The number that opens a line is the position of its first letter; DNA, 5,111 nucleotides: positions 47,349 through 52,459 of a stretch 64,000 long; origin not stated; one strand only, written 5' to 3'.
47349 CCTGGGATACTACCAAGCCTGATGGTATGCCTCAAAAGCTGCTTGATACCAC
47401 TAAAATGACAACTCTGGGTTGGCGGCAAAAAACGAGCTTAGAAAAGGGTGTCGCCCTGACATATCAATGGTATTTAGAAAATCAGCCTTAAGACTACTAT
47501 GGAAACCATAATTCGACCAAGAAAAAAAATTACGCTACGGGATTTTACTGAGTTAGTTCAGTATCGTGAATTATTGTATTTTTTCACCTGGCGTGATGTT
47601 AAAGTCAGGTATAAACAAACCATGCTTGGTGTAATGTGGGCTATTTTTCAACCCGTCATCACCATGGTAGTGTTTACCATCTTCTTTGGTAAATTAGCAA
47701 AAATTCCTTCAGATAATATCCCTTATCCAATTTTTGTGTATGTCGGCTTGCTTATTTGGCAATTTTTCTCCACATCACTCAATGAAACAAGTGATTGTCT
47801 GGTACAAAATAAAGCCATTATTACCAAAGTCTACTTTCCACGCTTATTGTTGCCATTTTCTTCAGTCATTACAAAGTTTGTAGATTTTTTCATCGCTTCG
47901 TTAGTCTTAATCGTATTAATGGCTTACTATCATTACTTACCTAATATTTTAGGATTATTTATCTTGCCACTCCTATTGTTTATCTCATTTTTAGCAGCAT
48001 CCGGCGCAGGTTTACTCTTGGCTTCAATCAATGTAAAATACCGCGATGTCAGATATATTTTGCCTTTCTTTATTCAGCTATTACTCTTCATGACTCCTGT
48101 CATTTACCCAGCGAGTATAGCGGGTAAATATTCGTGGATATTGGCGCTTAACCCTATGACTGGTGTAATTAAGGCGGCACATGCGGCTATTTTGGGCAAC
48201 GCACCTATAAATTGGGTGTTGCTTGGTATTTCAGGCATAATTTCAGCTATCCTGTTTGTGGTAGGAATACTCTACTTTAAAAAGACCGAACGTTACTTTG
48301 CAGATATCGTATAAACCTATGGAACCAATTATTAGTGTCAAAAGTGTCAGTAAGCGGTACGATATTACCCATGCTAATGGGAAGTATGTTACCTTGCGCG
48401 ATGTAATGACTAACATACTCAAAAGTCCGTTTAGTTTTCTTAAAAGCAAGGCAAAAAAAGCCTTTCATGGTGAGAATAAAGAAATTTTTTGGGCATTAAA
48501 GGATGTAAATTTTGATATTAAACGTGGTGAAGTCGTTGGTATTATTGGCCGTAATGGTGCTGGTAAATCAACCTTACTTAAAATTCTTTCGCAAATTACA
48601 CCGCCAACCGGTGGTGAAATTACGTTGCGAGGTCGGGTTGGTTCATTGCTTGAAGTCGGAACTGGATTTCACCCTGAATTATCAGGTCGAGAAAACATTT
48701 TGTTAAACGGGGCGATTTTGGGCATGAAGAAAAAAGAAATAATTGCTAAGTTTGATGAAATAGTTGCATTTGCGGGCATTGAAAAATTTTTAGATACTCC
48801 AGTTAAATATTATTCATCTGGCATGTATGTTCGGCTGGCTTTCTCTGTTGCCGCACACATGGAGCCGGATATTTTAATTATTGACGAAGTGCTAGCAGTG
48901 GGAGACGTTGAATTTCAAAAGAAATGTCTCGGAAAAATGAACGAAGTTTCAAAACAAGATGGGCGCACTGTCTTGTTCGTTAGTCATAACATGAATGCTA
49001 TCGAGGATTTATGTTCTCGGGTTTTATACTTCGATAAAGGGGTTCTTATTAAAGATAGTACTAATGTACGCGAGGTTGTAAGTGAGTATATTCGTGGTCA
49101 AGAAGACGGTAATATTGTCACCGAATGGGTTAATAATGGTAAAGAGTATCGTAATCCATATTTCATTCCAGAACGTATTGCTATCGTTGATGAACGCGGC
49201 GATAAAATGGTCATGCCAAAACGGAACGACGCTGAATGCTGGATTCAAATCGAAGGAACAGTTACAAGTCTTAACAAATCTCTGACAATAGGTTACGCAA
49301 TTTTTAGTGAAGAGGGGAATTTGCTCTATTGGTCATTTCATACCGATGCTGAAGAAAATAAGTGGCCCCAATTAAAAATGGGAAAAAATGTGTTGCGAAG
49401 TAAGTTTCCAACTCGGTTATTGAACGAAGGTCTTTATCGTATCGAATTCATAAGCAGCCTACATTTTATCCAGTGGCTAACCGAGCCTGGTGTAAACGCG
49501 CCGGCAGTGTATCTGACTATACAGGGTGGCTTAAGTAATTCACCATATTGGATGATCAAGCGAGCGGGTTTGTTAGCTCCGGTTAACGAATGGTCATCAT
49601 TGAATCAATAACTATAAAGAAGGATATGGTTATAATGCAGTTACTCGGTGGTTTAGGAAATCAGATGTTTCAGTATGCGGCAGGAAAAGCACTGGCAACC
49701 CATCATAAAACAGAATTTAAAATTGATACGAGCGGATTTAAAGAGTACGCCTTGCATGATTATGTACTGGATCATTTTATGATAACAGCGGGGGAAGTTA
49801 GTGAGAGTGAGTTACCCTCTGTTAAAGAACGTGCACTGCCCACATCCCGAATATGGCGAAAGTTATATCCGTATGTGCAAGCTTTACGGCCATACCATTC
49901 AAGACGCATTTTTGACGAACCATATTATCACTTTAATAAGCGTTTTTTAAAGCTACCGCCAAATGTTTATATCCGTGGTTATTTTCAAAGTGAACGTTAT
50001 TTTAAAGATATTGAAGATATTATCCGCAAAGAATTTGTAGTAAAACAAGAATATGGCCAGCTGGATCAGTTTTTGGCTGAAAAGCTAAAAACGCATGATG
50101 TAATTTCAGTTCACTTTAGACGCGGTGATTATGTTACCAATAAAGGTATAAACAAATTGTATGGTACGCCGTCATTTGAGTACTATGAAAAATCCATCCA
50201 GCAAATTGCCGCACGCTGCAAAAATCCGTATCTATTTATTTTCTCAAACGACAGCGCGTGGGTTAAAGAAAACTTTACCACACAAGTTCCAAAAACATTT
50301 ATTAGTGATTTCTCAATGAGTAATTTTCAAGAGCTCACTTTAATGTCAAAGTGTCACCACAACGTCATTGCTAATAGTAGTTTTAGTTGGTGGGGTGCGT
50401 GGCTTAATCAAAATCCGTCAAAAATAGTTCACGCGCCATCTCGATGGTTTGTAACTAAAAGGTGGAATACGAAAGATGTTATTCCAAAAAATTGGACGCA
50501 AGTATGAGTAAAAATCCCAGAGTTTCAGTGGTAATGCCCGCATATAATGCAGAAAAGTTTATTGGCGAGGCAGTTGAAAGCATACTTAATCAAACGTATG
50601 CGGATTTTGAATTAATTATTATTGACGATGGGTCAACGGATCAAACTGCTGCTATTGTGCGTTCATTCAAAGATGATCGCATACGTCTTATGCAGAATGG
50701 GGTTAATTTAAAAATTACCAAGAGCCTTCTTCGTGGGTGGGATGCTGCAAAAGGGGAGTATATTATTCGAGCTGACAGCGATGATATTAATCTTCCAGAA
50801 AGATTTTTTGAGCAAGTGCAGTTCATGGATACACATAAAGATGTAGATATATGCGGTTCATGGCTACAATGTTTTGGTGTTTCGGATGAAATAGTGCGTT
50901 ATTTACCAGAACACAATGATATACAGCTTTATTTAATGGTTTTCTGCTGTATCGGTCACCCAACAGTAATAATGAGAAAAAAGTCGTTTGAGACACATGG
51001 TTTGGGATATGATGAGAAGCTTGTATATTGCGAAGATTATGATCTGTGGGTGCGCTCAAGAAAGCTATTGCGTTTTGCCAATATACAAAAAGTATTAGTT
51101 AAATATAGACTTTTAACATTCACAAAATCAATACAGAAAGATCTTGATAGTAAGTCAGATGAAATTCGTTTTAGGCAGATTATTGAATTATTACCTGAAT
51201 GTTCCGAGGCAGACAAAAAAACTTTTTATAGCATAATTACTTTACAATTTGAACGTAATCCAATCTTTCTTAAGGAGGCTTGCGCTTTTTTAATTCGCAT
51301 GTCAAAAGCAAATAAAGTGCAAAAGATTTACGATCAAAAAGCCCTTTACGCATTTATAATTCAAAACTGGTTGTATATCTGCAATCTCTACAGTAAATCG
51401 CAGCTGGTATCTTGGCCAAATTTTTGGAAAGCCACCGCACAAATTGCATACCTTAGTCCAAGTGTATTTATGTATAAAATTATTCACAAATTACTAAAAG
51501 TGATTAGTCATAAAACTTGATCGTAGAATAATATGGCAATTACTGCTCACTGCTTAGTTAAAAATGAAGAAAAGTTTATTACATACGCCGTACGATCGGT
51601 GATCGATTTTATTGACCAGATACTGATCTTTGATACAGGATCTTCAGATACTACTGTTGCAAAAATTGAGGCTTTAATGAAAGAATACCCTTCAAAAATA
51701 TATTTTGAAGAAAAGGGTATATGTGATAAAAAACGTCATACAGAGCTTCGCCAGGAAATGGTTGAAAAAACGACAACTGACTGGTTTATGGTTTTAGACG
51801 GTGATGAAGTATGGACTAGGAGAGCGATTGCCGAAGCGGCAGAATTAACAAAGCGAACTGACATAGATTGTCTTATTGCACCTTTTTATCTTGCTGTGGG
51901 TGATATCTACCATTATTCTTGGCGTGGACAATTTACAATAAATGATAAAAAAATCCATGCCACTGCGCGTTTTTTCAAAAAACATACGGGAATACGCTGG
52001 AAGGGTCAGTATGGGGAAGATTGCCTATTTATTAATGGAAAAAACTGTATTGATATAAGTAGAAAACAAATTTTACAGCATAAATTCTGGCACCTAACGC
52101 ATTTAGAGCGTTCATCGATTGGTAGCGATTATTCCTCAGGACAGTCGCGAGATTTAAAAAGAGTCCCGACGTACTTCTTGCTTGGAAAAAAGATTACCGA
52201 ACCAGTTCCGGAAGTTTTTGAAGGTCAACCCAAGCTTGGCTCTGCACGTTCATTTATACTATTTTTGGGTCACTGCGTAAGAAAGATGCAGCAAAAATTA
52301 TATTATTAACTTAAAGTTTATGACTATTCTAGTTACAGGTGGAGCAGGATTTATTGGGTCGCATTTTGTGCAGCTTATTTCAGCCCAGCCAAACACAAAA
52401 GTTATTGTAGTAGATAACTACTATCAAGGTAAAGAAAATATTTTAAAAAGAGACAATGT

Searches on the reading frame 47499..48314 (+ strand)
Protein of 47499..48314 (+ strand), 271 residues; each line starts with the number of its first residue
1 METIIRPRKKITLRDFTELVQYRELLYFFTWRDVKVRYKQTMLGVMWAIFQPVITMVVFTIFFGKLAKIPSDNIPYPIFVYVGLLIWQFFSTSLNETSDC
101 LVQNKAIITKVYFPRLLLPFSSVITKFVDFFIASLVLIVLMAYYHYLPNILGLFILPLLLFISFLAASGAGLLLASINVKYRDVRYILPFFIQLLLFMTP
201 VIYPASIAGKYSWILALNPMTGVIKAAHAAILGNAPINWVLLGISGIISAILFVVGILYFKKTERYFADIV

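Call 4: search_protein_families(library=ncbifam, proteins=[window:47499-48314:+], max_evalue=0.00001)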
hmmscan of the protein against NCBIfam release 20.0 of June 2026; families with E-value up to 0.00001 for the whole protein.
window:47499-48314:+ (271 aa): 1 family
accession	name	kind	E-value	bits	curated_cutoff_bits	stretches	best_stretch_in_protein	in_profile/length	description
NF050109.1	galactan_ABC_perm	equivalog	3.5e-22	79.2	380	1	12-260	10-261/272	galactan export ABC transporter permease subunit Wzm/RfbD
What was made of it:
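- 47499..48314 (+): Wzm-type ABC-2 permease of a glycan exporter. Galactan Wzm/RfbD model 79 bits, below its cutoff (call 4).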

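Call 5: search_protein_families(library=pfam, proteins=[window:47499-48314:+], max_evalue=0.00001)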
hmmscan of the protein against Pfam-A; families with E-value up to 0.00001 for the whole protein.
window:47499-48314:+ (271 aa): 1 family
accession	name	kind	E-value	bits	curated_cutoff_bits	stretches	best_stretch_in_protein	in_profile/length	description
PF01061.29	ABC2_membrane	-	5.7e-17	62.4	26.9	1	26-230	3-209/211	ABC-2 type transporter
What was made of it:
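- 47499..48314 (+): PF01061 62.4 bits (call 5).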

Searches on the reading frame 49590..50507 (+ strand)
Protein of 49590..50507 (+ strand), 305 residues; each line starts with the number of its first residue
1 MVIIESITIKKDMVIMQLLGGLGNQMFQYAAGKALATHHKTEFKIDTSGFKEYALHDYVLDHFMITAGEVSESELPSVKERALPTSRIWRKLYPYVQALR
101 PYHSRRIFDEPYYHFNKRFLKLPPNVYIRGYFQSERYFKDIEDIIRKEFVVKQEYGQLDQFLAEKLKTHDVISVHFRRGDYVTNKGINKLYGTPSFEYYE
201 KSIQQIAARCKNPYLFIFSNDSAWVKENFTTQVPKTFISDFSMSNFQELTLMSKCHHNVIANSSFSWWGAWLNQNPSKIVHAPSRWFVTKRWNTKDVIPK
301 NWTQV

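Call 4: search_protein_families(library=ncbifam, proteins=[window:49590-50507:+], max_evalue=0.00001)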
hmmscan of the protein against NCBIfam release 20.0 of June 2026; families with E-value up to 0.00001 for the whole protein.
window:49590-50507:+ (305 aa): 0 families

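Call 5: search_protein_families(library=pfam, proteins=[window:49590-50507:+], max_evalue=0.00001)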
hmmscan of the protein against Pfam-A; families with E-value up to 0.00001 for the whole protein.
window:49590-50507:+ (305 aa): 1 family
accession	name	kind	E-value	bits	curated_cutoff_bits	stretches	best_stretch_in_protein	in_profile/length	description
PF01531.22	Glyco_transf_11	-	8.8e-35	120.8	23.9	1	15-303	3-295/298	Glycosyl transferase family 11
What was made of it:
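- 49590..50507 (+): GT11 (alpha-1,2-fucosyl/colitosyl-type) glycosyltransferase; likely start at 49626. PF01531 120.8 bits (call 5).
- Checked: ORF 49590-50507 matches PF01531 at 120.8 bits (call 5).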

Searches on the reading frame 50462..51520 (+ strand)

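Call 4: search_protein_families(library=ncbifam, proteins=[window:50462-51520:+], max_evalue=0.00001)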
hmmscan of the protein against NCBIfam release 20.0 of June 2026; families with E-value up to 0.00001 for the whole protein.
window:50462-51520:+ (352 aa): 21 families
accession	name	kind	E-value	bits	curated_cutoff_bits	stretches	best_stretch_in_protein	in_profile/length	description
NF053739.1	GlytfEpsEBac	equivalog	9.4e-39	133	450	1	19-215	1-202/265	glycosyltransferase EpsE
NF047683.1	TeichurnBiosyTuaG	equivalog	2.3e-24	86.4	400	1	16-127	3-116/252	teichuronic acid biosynthesis protein TuaG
NF007482.0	PRK10073.1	equivalog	1.4e-19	70.3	423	1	15-131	2-118/334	glycosyltransferase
TIGR03937.1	PgaC_IcaA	equivalog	3.2e-17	62.6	422.3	1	8-109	34-137/407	poly-beta-1,6-N-acetyl-D-glucosamine synthase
NF050050.1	ProtGlycPglI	equivalog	1e-14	54.6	500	1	19-115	2-101/306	GalNAc(5)-diNAcBac-PP-undecaprenol beta-1,3-glucosyltransferase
TIGR04017.1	WcaA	equivalog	9.3e-14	51.7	495.75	1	16-115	2-103/279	colanic acid biosynthesis glycosyltransferase WcaA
NF007453.0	PRK10018.1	equivalog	1.1e-13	51.5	382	1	15-116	2-105/280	colanic acid biosynthesis glycosyltransferase WcaA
NF041394.1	GtaseAglG_Halo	equivalog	2.9e-13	49.8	440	1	20-136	2-121/304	glucosyl-dolichyl phosphate glucuronosyltransferase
TIGR04283.1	glyco_like_mftF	equivalog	9.5e-13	48.2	182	1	21-211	1-181/221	TIGR04283 family arsenosugar biosynthesis glycosyltransferase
NF041875.1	EPS_EpsD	equivalog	1.7e-11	44.1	370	1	21-117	1-98/325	exopolysaccharide biosynthesis glycosyltransferase EpsD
TIGR03111.1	glyc2_xrt_Gpos1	hypoth_equivalog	3.2e-11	42.7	363.95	1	9-128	39-162/439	TIGR03111 family XrtG-associated glycosyltransferase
TIGR03469.1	HpnB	hypoth_equivalog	6.8e-11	41.8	379.25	1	13-93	38-117/386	hopene-associated glycosyltransferase HpnB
NF047588.1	GlcsyltransPgfSStrep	equivalog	8.3e-10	38.4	500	1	20-114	2-102/308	glycosyltransferase PgfS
NF010496.0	PRK13915.1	equivalog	3.4e-09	36.2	262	1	16-117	28-136/307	glucosyl-3-phosphoglycerate synthase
NF007986.1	PRK10714.1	equivalog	5.7e-09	35.4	529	1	19-128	6-121/316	undecaprenyl-phosphate 4-deoxy-4-formamido-L-arabinose transferase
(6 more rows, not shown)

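Call 5: search_protein_families(library=pfam, proteins=[window:50462-51520:+], max_evalue=0.00001)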
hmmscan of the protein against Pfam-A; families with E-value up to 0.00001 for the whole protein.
window:50462-51520:+ (352 aa): 3 families
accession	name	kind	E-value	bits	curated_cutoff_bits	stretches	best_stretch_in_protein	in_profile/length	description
PF00535.33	Glycos_transf_2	-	6.6e-35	120.9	23.3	1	22-160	1-149/168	Glycosyl transferase family 2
PF13641.12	Glyco_tranf_2_3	-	1.6e-13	51.7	27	1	19-132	1-120/230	Glycosyltransferase like family 2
PF10111.15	Glyco_tranf_2_2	-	2.5e-13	50.6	27.3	1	22-216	1-216/276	Glycosyltransferase like family 2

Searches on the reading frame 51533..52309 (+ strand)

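Call 4: search_protein_families(library=ncbifam, proteins=[window:51533-52309:+], max_evalue=0.00001)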
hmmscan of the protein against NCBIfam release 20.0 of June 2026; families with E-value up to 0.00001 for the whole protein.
window:51533-52309:+ (258 aa): 1 family
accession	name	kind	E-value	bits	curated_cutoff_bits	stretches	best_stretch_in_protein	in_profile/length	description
TIGR04195.1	S_glycosyl_SunS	equivalog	1e-09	37.7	350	1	2-139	58-191/421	SunS family peptide S-glycosyltransferase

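Call 5: search_protein_families(library=pfam, proteins=[window:51533-52309:+], max_evalue=0.00001)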
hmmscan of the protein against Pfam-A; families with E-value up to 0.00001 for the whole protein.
window:51533-52309:+ (258 aa): 2 families
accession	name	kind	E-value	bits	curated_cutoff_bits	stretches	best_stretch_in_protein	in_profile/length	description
PF00535.33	Glycos_transf_2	-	4e-14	53.3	23.3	1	9-150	6-147/168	Glycosyl transferase family 2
PF13704.12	Glyco_tranf_2_4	-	3.6e-06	27.8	27.5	1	10-93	1-83/98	Glycosyl transferase family 2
